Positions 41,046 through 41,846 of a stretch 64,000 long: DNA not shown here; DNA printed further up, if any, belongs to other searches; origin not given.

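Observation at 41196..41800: HNH endonuclease gene preceded by a tRNA 3'-half (T-arm + acceptor strand) fused to a hairpin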

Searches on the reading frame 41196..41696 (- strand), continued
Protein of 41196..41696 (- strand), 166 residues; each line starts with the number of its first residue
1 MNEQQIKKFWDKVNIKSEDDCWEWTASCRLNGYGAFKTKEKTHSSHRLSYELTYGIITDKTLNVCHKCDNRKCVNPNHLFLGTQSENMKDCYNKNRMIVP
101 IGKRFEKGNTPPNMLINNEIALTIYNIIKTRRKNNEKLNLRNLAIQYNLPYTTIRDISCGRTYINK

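Call 93: predict_structure(alignment_id=A2)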
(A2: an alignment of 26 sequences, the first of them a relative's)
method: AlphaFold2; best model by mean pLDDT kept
length: 166 residues; sequences in the alignment: 26
mean_pLDDT: 61.7   pTM: 0.40
mean pLDDT of the five models: 61.7, 59.6, 56.3, 54.3, 53.8
residues with pLDDT >= 90: 26; 70-90: 18; 50-70: 70; < 50: 52
segments of 3 or more residues with pLDDT < 50: 8-10, 12-19, 25-32, 67-71, 77-84, 95-97, 103-109
pLDDT, mean of each block of 10 residues (from residue 1): 49 49 46 56 62 61 50 49 48 50 46 69 92 94 92 79 53
secondary structure, 60 per line:
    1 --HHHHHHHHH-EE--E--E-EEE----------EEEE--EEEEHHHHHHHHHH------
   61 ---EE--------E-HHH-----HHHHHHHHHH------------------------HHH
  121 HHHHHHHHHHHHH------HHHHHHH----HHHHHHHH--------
elements in order: H3-11 E22-24 E35-38 E41-44 H45-54 H84-93 H118-133 H140-146 H151-158
